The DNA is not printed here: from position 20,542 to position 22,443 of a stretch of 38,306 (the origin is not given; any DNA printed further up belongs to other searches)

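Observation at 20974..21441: Intact papain-fold catalytic set (Gln-Cys-His-Asp) on the cytoplasmic end of a mechanosensitive channel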

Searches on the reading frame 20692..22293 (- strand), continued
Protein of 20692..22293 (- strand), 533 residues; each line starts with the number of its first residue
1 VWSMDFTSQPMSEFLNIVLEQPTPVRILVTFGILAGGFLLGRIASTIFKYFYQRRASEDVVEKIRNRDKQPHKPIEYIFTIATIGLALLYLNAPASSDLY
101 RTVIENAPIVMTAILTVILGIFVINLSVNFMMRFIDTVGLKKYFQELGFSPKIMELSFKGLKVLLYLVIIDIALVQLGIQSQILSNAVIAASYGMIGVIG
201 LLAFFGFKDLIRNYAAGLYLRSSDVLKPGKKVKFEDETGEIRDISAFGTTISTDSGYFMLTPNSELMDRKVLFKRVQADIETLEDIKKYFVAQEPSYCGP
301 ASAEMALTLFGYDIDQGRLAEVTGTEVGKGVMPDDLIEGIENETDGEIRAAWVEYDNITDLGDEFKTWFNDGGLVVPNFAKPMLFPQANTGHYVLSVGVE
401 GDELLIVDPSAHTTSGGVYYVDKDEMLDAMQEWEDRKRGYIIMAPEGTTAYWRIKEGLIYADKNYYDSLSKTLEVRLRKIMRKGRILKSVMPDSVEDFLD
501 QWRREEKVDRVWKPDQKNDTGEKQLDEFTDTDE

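Call 26: search_solved_structures(query=A2, max_evalue=1, show_alignments=2)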
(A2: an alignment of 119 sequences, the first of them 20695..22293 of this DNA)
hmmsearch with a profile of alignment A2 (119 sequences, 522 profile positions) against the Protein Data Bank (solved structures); distinct sequences matched with E-value up to 1: 24.
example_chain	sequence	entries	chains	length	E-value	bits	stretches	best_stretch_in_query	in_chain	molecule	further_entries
2vv5_A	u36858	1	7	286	1.3e-10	43.5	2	182-264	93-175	SMALL-CONDUCTANCE MECHANOSENSITIVE CHANNEL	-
8ddj_A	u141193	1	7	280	2.7e-10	42.5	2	190-264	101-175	Mechanosensitive channel MscS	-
6pwo_A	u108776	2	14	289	2.7e-10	42.5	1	187-264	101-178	Small-conductance mechanosensitive channel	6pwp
9p0n_A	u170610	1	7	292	2.7e-10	42.5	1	187-264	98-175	Small-conductance mechanosensitive channel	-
6rld_A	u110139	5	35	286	2.8e-10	42.5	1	190-264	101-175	Small-conductance mechanosensitive channel | Mechanosensitive channel MscS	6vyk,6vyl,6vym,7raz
9p0o_A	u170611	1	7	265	3.1e-10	42.3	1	186-264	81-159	Small-conductance mechanosensitive channel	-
2oau_A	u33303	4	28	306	3.2e-10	42.3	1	187-264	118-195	Small-conductance mechanosensitive channel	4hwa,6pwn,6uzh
4age_A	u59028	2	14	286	4.9e-10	41.7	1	187-264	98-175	SMALL-CONDUCTANCE MECHANOSENSITIVE CHANNEL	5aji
7onj_A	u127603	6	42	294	1.1e-09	40.5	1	187-264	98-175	Mechanosensitive channel of small conductance (MscS) | Small-conductance mechanosensitive channel | Mechanosensitive channel MscS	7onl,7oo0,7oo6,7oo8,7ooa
4agf_A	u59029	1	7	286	2e-09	39.6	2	190-264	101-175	SMALL-CONDUCTANCE MECHANOSENSITIVE CHANNEL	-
9h2v_A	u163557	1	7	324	1.5e-08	36.8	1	69-264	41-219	Low conductance mechanosensitive channel YnaI,Small-conductance mechanosensitive channel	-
9h2s_A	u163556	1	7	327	2.4e-08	36.1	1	68-264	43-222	Low conductance mechanosensitive channel YnaI,Small-conductance mechanosensitive channel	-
9seh_A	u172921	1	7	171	7.3e-07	31.2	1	148-265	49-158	Small-conductance mechanosensitive channel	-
9sdg_A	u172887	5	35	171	2.5e-06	29.4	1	148-265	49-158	Small-conductance mechanosensitive channel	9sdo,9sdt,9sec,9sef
9sdb_A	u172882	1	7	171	3.3e-06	29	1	148-265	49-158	Small-conductance mechanosensitive channel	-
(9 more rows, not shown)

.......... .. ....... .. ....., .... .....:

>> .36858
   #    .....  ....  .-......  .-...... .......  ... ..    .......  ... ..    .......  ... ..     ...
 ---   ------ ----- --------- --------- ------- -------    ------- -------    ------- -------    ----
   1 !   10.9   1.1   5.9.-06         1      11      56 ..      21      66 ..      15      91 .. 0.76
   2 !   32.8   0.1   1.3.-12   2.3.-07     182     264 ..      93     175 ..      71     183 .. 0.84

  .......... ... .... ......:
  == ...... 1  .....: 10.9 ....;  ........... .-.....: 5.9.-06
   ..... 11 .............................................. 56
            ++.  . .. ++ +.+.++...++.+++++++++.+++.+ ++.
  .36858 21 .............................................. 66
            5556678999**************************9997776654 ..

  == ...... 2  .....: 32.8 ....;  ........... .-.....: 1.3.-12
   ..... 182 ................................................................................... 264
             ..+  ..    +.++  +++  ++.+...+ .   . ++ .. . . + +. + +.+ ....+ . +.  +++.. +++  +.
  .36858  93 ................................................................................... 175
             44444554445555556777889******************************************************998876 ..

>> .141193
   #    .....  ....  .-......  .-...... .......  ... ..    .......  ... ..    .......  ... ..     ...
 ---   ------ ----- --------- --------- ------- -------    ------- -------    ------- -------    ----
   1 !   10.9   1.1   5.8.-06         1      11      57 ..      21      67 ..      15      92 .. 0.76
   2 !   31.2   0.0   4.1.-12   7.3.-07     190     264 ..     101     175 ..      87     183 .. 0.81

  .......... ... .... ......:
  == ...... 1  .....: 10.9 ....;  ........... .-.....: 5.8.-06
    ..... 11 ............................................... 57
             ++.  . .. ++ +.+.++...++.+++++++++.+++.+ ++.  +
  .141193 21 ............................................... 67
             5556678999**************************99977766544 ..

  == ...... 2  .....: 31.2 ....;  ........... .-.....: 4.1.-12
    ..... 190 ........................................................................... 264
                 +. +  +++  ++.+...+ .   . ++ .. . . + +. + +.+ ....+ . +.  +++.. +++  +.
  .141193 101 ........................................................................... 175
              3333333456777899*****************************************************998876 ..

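Call 27: fold_search(model_id=the predicted structure, library=pdb)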
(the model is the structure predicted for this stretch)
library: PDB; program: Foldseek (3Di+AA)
matches with E <= 10: 490; with E <= 0.001: 53
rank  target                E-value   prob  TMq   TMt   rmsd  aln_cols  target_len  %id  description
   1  2bu3_A                1.4e-07  1.00  0.27  0.65   4.3       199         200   20  Acyl-enzyme intermediate between Alr0975 and glutathione at pH 3.4 (released 2005-12-14)
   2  2bu3_B                2.3e-07  1.00  0.26  0.61   5.1       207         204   20  Acyl-enzyme intermediate between Alr0975 and glutathione at pH 3.4 (released 2005-12-14)
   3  6tho_A                5.3e-07  1.00  0.27  0.60   4.2       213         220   20  Acylintermediate of glutathione and the mature primitive phytochelatin synthase Alr0975 from Nostoc PCC 7120 at atomic (released 2020-12-02)
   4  6tho_B                7.3e-07  1.00  0.27  0.60   4.4       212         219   20  Acylintermediate of glutathione and the mature primitive phytochelatin synthase Alr0975 from Nostoc PCC 7120 at atomic (released 2020-12-02)
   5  8z4h_A                8.2e-07  1.00  0.26  0.57  14.4       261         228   13  Pseudomurein Endoisopeptidase PeiR (released 2025-04-23)
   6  6th5_B                1.1e-06  1.00  0.27  0.61   4.4       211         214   20  Crystal structure of mature wildtype primitive Phytochelatin synthase from Nostoc spec. - Alr0975 (released 2020-11-25)
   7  6th5_A                1.4e-06  1.00  0.27  0.61   4.4       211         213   18  Crystal structure of mature wildtype primitive Phytochelatin synthase from Nostoc spec. - Alr0975 (released 2020-11-25)
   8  2btw_A                1.5e-06  1.00  0.26  0.60   4.4       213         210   19  Crystal structure of Alr0975 (released 2005-12-14)
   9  2btw_B                1.7e-06  1.00  0.26  0.60   4.6       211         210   19  Crystal structure of Alr0975 (released 2005-12-14)
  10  8z4n_A                1.7e-06  1.00  0.26  0.57  14.2       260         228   13  Pseudomurein Endoisopeptidase PeiR-C90A (released 2025-04-23)
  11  9h2s_A                2.2e-06  1.00  0.16  0.25  17.0       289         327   17  a YnaI-MscS chimera in a closed conformation purified in DDM with additional lipids showing ligand-filled pore and poc (released 2025-09-24)
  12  6tjl_A                3.0e-06  1.00  0.27  0.62   4.1       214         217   19  Mature primitive pytochelatin synthase Alr0975 from Nostoc species bound to glutathione (released 2020-12-09)
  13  7n87_MODEL_1_A        4.9e-06  1.00  0.22  0.71   6.1       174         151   16  Solution NMR structure of peptidase domain from Clostridium thermocellum PCAT1 (released 2021-12-29)
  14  5xe8_A                6.1e-06  1.00  0.21  0.72   3.8       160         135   18  Crystal Structure of the Peptidase Domain of Streptococcus mutans ComA (released 2017-06-28)
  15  9h95_A                9.5e-06  1.00  0.15  0.23  17.7       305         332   16  YnaI in closed conformation purified in DDM with additional lipids showing ligand-filled pockets (released 2025-09-24)
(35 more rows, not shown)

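Call 34: find_related_loci(query=A5, collection=genome_contigs, flank=10000)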
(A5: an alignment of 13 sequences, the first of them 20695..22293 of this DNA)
Query A5 (533 aa) in genome_contigs; peptide patterns used: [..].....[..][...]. (x = any residue, [..] = any of these).
97 stretches matched a pattern; 60 encode a relative of the query (tblastn E <= 1e-3); 60 distinct loci.
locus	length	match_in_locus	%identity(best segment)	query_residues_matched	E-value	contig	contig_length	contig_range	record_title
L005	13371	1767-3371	62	1-533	0e+0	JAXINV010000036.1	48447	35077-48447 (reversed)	MAG: Candidatus Asbonarchaeum danakilense isolate DAL-WCL_45_84C1R c_000000000113_partial_24853_73300, whole genome shot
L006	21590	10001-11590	59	4-533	0e+0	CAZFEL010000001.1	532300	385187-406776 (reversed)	MAG TPA_asm: uncultured archaeon isolate binchicken_co198_13 genome assembly, contig: NODE_1_length_532300_cov_443.48408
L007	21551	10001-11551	58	18-533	0e+0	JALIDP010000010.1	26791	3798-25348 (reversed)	MAG: Candidatus Nanohalarchaeota archaeon QJJ-7 isolate QJJ-7_bin.66 NODE_10_length_26791_cov_5.206233, whole genome sho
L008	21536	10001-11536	55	20-533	0e+0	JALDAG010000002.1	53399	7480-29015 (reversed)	MAG: Candidatus Nanohalarchaeota archaeon isolate NHA22 k141_232479_length_53399_cov_26.3070, whole genome shotgun seque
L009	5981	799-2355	48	9-532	2e-170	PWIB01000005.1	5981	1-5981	MAG: Candidatus Aenigmatarchaeota archaeon isolate T1Sed10_105 T1-Sed10-C17189, whole genome shotgun sequence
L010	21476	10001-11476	49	21-514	8e-168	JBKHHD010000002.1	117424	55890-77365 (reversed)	MAG: Candidatus Aenigmatarchaeota archaeon isolate D1M06_85 NODE_16_length_117424_cov_53.874260, whole genome shotgun se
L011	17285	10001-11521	49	21-532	2e-167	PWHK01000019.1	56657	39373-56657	MAG: Candidatus Aenigmatarchaeota archaeon isolate T1Sed10_130 T1-Sed10-C289, whole genome shotgun sequence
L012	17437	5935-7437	49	10-514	3e-167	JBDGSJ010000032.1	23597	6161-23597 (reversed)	MAG: Candidatus Nanohaloarchaea archaeon isolate DAL-WCL_22_74C1R DAL-WCL_22_74C1R_32, whole genome shotgun sequence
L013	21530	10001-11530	52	21-533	2e-166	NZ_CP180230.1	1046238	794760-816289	Candidatus Nanosalina sp. VS9-1 chromosome, complete genome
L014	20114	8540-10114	47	1-532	5e-164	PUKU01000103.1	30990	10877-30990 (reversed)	MAG: Candidatus Aenigmatarchaeota archaeon isolate B1Sed10_69 B1-Sed10-C1151, whole genome shotgun sequence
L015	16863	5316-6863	49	11-519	6e-163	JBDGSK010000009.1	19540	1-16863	MAG: Candidatus Nanohaloarchaea archaeon isolate DAL-WCL_22_74C2R DAL-WCL_22_74C2R_9, whole genome shotgun sequence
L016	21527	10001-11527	50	1-515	1e-162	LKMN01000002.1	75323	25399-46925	MAG: Nanohaloarchaea archaeon B1-Br10_U2g1 LB-BRINE-C22, whole genome shotgun sequence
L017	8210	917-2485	47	11-531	4e-159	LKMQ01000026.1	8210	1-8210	MAG: Nanohaloarchaea archaeon B1-Br10_U2g29 LB-BRINE-C6931, whole genome shotgun sequence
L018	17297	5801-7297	48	11-514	9e-159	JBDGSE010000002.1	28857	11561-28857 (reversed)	MAG: Candidatus Nanohaloarchaea archaeon isolate DAL-WCL_22_54C1R DAL-WCL_22_54C1R_2, whole genome shotgun sequence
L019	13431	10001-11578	47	9-533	2e-156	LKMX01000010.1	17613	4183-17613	MAG: Nanohaloarchaea archaeon PL-Br10_U2g27 PL-BRINE-C2247, whole genome shotgun sequence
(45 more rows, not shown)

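Call 51: find_encoding_contigs(protein=P0111, flank=6000, max_places=1)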
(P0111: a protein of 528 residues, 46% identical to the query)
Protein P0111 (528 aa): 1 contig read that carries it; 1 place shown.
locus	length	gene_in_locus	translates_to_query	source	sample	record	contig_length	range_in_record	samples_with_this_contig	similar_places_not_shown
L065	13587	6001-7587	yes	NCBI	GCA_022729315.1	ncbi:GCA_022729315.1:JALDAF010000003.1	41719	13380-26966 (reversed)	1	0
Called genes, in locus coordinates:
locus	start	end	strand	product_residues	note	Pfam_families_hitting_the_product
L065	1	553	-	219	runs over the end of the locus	PF02254:TrkA_N, PF02080:TrkA_C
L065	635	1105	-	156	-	-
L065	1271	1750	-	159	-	-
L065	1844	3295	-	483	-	PF02386:TrkH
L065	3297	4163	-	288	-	PF05552:MS_channel_1st_1 (faint), PF00924:MS_channel_2nd (weak)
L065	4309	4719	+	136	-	PF01092:Ribosomal_S6e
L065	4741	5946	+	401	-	PF00009:GTP_EFTU, PF01926:MMR_HSR1 (weak), PF03193:RsgA_GTPase (faint), PF03144:GTP_EFTU_D2 (weak), PF09173:eIF2_C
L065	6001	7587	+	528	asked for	PF00924:MS_channel_2nd (weak)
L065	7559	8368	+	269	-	PF08443:RimK (weak)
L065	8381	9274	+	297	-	PF14397:ATPgrasp_ST (faint), PF02655:ATP-grasp_3, PF02786:CPSase_L_D2 (weak), PF08443:RimK, PF02222:ATP-grasp (weak), PF07478:Dala_Dala_lig_C (faint), PF02955:GSH-S_ATP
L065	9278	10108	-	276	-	-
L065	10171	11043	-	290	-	PF18030:Rimk_N (weak), PF08443:RimK, PF02786:CPSase_L_D2 (weak), PF02955:GSH-S_ATP (faint)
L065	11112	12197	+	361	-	PF08014:MATCAP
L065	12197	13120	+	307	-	PF02750:Synapsin_C (weak), PF02222:ATP-grasp (weak), PF02655:ATP-grasp_3 (weak), PF02786:CPSase_L_D2 (weak), PF07478:Dala_Dala_lig_C (weak), PF08443:RimK, PF02955:GSH-S_ATP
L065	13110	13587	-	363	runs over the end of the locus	PF24827:AstE_AspA_cat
